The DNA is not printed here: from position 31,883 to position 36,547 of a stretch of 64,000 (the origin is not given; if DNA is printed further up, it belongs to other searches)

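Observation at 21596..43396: Candidate ether-lipid / unusual-phospholipid biosynthesis supercluster around two PlsA/GeR-like radical enzymes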

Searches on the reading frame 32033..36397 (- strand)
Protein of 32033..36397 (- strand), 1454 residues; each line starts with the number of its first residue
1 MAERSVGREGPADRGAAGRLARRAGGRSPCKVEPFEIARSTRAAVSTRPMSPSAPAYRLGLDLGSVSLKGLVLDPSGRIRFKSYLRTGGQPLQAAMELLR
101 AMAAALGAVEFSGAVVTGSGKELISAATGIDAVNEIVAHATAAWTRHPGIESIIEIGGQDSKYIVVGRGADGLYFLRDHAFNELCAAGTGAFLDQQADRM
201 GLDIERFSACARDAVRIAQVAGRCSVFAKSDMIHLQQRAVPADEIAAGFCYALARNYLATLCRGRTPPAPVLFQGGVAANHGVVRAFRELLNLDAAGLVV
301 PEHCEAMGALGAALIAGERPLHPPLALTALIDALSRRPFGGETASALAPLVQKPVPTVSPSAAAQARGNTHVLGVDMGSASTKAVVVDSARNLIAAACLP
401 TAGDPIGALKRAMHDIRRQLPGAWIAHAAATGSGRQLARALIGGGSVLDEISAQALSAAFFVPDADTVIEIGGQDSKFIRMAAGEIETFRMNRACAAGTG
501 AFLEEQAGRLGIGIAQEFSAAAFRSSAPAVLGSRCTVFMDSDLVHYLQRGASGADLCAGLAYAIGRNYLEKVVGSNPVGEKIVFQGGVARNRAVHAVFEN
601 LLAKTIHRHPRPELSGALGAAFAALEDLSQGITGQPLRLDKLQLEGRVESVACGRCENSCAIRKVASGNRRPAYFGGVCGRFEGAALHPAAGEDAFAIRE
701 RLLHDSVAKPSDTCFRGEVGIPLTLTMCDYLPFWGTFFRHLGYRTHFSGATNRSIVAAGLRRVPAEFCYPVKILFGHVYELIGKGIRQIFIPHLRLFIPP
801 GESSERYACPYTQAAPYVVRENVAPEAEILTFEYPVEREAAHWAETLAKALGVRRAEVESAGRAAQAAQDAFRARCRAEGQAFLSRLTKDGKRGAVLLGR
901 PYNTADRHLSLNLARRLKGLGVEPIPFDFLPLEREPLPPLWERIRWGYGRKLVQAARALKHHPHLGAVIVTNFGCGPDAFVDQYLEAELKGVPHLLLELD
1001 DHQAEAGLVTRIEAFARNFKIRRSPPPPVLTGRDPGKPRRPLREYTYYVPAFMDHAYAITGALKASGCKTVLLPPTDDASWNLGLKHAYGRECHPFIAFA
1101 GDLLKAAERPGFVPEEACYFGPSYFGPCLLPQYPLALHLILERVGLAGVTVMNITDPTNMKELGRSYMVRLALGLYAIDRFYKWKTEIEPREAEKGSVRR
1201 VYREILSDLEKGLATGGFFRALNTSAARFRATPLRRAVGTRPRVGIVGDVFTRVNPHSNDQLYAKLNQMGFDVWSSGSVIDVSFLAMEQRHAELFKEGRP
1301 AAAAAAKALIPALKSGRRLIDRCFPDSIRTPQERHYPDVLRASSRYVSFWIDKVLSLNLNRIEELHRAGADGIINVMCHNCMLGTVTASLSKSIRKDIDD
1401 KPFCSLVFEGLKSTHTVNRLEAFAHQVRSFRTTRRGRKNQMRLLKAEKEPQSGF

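Call 3: search_protein_families(library=pfam, proteins=[window:32033-36397:-], max_evalue=0.01)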
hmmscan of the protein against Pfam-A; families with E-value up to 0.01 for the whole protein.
window:32033-36397:- (1454 aa): 2 families
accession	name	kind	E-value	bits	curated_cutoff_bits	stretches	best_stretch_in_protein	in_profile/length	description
PF01869.26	BcrAD_BadFG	-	3e-60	204.5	31.5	2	373-624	1-271/271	BadF/BadG/BcrA/BcrD ATPase family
PF09989.15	DUF2229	-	3e-55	187.7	29.4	1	719-929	2-217/218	CoA enzyme activase uncharacterised domain (DUF2229)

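Call 12: find_encoding_contigs(protein=window:32033-36397:-, flank=10000, max_places=6)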
Protein window:32033-36397:- (1454 aa): no gene with exactly this product is on record in the collection.

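Call 13: find_homologous_proteins(query=window:32033-36397:-, max_evalue=1e-20)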
Query window:32033-36397:- (1454 aa): 7990 proteins with E <= 1e-20 among 8000 candidates; the best 120 are listed.
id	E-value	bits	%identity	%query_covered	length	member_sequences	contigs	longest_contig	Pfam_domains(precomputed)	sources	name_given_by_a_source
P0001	0.0e+0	3199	100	97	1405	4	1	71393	PF01869.27,PF09989.16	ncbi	-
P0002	0.0e+0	2627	83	95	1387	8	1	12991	PF01869.27,PF09989.16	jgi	jgi:predicted CoA-substrate-specific enzyme activase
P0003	0.0e+0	2565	82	95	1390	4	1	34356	PF01869.27,PF09989.16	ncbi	-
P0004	0.0e+0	2316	82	86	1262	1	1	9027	PF01869.27,PF09989.16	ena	-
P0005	0.0e+0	2282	71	96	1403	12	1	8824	PF01869.27,PF09989.16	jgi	jgi:predicted CoA-substrate-specific enzyme activase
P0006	0.0e+0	2247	70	95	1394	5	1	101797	PF01869.27,PF09989.16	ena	-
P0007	0.0e+0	2232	70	96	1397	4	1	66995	PF01869.27,PF09989.16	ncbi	-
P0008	0.0e+0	2212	71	95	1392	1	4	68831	PF01869.27,PF09989.16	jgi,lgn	jgi:predicted CoA-substrate-specific enzyme activase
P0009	0.0e+0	2179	69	96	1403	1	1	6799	PF01869.27,PF09989.16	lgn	-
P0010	0.0e+0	2148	68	96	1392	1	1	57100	PF01869.27,PF09989.16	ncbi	ncbi:MAG: acyl-CoA dehydratase activase [Syntrophobacteraceae bacterium]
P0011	0.0e+0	2130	68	96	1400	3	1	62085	PF01869.27,PF09989.16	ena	-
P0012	0.0e+0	2051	66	94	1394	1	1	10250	PF01869.27,PF09989.16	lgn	-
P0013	0.0e+0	1979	63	95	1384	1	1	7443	PF01869.27,PF02782.23,PF09989.16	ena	-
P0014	0.0e+0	1972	62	95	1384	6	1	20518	PF01869.27,PF02782.23,PF09989.16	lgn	-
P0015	0.0e+0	1945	61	95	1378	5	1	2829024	PF01869.27,PF06050.20,PF09989.16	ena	-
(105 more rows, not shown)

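Call 14: find_encoding_contigs(protein=P0001, flank=10000, max_places=3)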
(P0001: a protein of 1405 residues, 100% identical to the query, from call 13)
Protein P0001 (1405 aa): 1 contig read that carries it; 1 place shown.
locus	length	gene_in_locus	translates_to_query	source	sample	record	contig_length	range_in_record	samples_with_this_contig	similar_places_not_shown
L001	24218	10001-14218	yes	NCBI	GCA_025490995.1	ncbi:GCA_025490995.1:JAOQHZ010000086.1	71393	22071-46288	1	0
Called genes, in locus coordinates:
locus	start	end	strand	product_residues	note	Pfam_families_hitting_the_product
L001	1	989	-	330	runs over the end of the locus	PF04168:Alpha-E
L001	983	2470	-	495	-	PF04174:CP_ATPgrasp_1, PF14403:CP_ATPgrasp_2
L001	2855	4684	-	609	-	PF03600:CitMHS, PF07158:MatC_N (faint), PF02080:TrkA_C, PF00939:Na_sulph_symp, PF03600:CitMHS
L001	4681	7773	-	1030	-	PF01326:PPDK_N, PF00391:PEP-utilizers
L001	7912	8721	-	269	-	-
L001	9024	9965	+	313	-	PF01553:Acyltransferase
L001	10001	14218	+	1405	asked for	PF01869:BcrAD_BadFG, PF09989:DUF2229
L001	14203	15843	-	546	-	-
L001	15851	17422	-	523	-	PF01266:DAO (faint), PF01593:Amino_oxidase, PF01946:Thi4 (weak), PF13450:NAD_binding_8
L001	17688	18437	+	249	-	PF00483:NTP_transferase, PF12804:NTP_transf_3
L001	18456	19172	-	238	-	PF01066:CDP-OH_P_transf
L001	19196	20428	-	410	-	PF01066:CDP-OH_P_transf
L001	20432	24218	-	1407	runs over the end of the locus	PF01869:BcrAD_BadFG, PF09989:DUF2229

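Call 15: find_encoding_contigs(protein=P0003, flank=10000, max_places=3)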
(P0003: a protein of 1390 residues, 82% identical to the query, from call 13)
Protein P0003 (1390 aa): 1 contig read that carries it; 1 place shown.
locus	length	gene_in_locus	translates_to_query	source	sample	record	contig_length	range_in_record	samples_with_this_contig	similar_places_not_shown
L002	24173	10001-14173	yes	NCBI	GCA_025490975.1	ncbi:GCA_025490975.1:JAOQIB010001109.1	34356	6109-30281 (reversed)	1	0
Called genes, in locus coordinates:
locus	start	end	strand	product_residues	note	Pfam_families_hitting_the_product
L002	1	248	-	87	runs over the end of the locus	-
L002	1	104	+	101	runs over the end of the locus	-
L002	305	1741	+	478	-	PF01564:Spermine_synth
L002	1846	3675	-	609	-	PF00939:Na_sulph_symp (weak), PF03600:CitMHS, PF07158:MatC_N (faint), PF02080:TrkA_C, PF00939:Na_sulph_symp, PF03600:CitMHS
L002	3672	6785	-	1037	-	PF01326:PPDK_N, PF00391:PEP-utilizers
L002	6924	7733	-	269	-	-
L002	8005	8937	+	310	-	PF01553:Acyltransferase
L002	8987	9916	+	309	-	PF04055:Radical_SAM, PF13353:Fer4_12 (weak)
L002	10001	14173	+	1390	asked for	PF01869:BcrAD_BadFG, PF09989:DUF2229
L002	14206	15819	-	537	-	-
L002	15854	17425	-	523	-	PF01266:DAO (faint), PF01593:Amino_oxidase, PF13450:NAD_binding_8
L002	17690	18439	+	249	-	PF00483:NTP_transferase, PF12804:NTP_transf_3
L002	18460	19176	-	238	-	PF01066:CDP-OH_P_transf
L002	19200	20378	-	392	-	PF01066:CDP-OH_P_transf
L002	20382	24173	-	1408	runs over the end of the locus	PF01548:DEDD_Tnp_IS110 (faint), PF01869:BcrAD_BadFG, PF09989:DUF2229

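Call 16: find_encoding_contigs(protein=P0006, flank=10000, max_places=3)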
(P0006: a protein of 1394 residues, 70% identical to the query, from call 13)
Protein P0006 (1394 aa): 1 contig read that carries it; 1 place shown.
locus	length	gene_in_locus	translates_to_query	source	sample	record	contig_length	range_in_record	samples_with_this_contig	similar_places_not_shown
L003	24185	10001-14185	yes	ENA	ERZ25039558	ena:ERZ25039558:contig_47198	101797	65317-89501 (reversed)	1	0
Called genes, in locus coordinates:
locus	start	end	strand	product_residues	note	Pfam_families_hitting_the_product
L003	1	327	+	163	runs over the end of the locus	PF14015:DUF4231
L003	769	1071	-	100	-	PF00989:PAS (weak)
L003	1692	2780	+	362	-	PF13237:Fer4_10 (faint), PF00037:Fer4 (faint), PF12797:Fer4_2 (faint), PF12837:Fer4_6 (faint), PF12838:Fer4_7, PF14697:Fer4_21 (weak), PF25160:LdpA_Fe-S-bd (weak), PF13187:Fer4_9 (weak), +1 more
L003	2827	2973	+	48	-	-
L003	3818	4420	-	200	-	PF00730:HhH-GPD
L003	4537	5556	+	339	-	PF00248:Aldo_ket_red, PF13183:Fer4_8 (weak), PF13187:Fer4_9 (weak), PF13534:Fer4_17 (weak)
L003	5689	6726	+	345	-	PF04972:BON (weak), PF00691:OmpA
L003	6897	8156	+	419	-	PF19220:Rod_CreS (faint), PF24161:CCDC39 (faint), PF00261:Tropomyosin (faint), PF10473:CENP-F_leu_zip (faint)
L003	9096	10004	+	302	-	PF01553:Acyltransferase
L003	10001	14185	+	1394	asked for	PF01869:BcrAD_BadFG, PF09989:DUF2229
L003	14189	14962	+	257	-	PF00483:NTP_transferase, PF12804:NTP_transf_3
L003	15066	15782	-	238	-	PF01066:CDP-OH_P_transf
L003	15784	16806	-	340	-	PF01066:CDP-OH_P_transf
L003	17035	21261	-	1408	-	PF01869:BcrAD_BadFG, PF09989:DUF2229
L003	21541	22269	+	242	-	PF13176:TPR_7 (faint), PF13428:TPR_14 (faint), PF06552:TOM20_plant (faint), PF13371:TPR_9 (faint), PF21033:RMD1-3, PF00515:TPR_1 (faint), PF07719:TPR_2 (faint), PF13414:TPR_11 (weak), +5 more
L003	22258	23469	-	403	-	PF00155:Aminotran_1_2, PF00266:Aminotran_5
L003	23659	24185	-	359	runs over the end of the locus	PF03739:LptF_LptG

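Call 21: search_protein_families(library=ncbifam, proteins=[P0001], max_evalue=0.001)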
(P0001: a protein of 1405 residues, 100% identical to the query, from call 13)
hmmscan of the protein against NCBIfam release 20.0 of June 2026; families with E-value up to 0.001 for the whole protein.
P0001 (1405 aa): 6 families
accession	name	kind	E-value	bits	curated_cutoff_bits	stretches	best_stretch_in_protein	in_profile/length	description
TIGR00241.1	CoA_E_activ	domain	3.1e-79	266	125.4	2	323-573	2-247/248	acyl-CoA dehydratase activase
TIGR03286.1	methan_mark_15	hypoth_equivalog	5.7e-41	140.8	455.75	2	318-574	141-400/404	methanogenesis marker 15 protein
TIGR02259.1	benz_CoA_red_A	equivalog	2e-40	138.8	578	2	398-572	250-429/432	benzoyl-CoA reductase subunit A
TIGR03192.1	benz_CoA_bzdQ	equivalog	8.6e-34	117.3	380.2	2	10-266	35-285/293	benzoyl-CoA reductase, bzd-type, subunit Q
TIGR02261.1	benz_CoA_red_D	equivalog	7e-29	100.8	312.85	2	354-573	38-260/262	benzoyl-CoA reductase subunit D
TIGR01312.1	XylB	equivalog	0.00064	18.4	380.25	0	324-348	1-25/481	xylulokinase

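Call 25: find_related_loci(query=A1, collection=genome_contigs, flank=10000)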
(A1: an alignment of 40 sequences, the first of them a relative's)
Query A1 (1405 aa) in genome_contigs; peptide patterns used: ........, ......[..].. (x = any residue, [..] = any of these).
600 stretches matched a pattern (row limit reached: there are more); 599 encode a relative of the query (tblastn E <= 1e-3); the best 80 are kept; 80 distinct loci.
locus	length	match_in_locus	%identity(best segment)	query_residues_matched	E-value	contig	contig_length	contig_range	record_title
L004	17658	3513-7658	55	10-1380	0e+0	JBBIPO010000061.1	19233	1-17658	MAG: Deltaproteobacteria bacterium isolate TCF170221_bin_304 NODE_3158_length_19233_cov_9.482011, whole genome shotgun s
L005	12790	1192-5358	37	10-1382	0e+0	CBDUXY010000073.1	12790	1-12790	MAG TPA_asm: uncultured bacterium isolate SRR22302371_concoct_77 genome assembly, contig: ERZ26661859.3653, whole genome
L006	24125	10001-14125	36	8-1379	0e+0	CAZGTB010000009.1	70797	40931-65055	MAG TPA_asm: uncultured Syntrophorhabdus sp. isolate SRP302447_co2_18 genome assembly, contig: NODE_1180_length_70797_co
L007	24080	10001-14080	38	8-1386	0e+0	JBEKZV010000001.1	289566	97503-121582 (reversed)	MAG: Thermoguttaceae bacterium isolate SPRUCE 78 SPRUCE_78_1, whole genome shotgun sequence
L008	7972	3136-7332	35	10-1391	0e+0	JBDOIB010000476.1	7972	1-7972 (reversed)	MAG: Thermodesulfobacteriota bacterium isolate TC202112_Ori_Bins020 k147_517047, whole genome shotgun sequence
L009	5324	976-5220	36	8-1381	0e+0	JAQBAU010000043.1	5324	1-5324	MAG: Desulfobacterales bacterium isolate MAG_328_bin-12 328_bin-12_ctg-043, whole genome shotgun sequence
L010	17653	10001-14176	36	10-1385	0e+0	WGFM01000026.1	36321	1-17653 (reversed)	MAG: Deltaproteobacteria bacterium isolate S146_84 k151_672418, whole genome shotgun sequence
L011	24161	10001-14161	37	8-1386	0e+0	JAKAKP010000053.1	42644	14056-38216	MAG: Deltaproteobacteria bacterium isolate WY4.bin79 NODE_1001_length_42644_cov_2.217019, whole genome shotgun sequence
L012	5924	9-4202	35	10-1382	0e+0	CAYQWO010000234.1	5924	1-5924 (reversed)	MAG TPA_asm: uncultured Syntrophaceae bacterium isolate SRP231805_co1_105 genome assembly, contig: NODE_14901_length_592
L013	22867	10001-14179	36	8-1383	0e+0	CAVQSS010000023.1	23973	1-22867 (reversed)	MAG: uncultured delta proteobacterium isolate MFD00032.bin.2.149 genome assembly, contig: contig_57231, whole genome sho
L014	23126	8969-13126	36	8-1385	0e+0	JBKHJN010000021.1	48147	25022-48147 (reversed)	MAG: Desulfobacteraceae bacterium isolate D4M11_8 NODE_247_length_48147_cov_22.644910, whole genome shotgun sequence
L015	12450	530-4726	36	7-1385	0e+0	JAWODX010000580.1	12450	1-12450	MAG: Planctomycetota bacterium isolate BLK5-2.bin.71 k191_720780, whole genome shotgun sequence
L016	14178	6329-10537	37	10-1388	0e+0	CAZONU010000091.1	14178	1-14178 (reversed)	MAG TPA_asm: uncultured Planctomycetia bacterium isolate SRP068000_co4_470 genome assembly, contig: NODE_5596_length_141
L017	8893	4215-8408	37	2-1383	0e+0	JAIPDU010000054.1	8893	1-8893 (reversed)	MAG: Desulfohalobiaceae bacterium isolate Tobar15.5-16.5m-G15 Tobar15-5-16-5m-C5957, whole genome shotgun sequence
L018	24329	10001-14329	36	10-1382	0e+0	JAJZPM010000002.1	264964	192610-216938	MAG: Nitrospirae bacterium isolate SKS1.bin124 NODE_27_length_264964_cov_5.702813, whole genome shotgun sequence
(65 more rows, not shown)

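Call 40: find_encoding_contigs(protein=P0010, flank=10000, max_places=2)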
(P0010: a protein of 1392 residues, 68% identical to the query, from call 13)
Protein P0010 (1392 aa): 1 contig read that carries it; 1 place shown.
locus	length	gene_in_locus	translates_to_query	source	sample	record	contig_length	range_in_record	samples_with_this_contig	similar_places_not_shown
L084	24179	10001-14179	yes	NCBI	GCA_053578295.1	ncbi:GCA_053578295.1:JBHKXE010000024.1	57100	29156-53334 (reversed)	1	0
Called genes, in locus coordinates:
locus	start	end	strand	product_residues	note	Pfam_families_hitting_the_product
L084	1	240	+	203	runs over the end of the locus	PF00574:CLP_protease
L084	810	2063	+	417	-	PF06689:zf-C4_ClpX, PF01078:Mg_chelatase (faint), PF05496:RuvB_N (weak), PF00004:AAA, PF07724:AAA_2, PF07728:AAA_5 (weak), PF10431:ClpB_D2-small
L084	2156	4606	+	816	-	PF02190:LON_substr_bdg, PF00004:AAA, PF07728:AAA_5, PF22667:Lon_lid, PF05362:Lon_C, PF13541:ChlI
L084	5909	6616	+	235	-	-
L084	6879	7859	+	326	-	PF13189:Cytidylate_kin2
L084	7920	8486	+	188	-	PF00156:Pribosyltran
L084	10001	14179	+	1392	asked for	PF01869:BcrAD_BadFG, PF09989:DUF2229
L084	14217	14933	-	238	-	PF01066:CDP-OH_P_transf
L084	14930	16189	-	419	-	PF01066:CDP-OH_P_transf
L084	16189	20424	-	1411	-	PF01548:DEDD_Tnp_IS110 (faint), PF01869:BcrAD_BadFG, PF09989:DUF2229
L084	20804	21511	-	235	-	PF00483:NTP_transferase, PF12804:NTP_transf_3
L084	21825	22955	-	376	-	PF04464:Glyphos_transf (weak)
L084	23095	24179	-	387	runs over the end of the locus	PF13439:Glyco_transf_4, PF13579:Glyco_trans_4_4 (weak), PF00534:Glycos_transf_1, PF13692:Glyco_trans_1_4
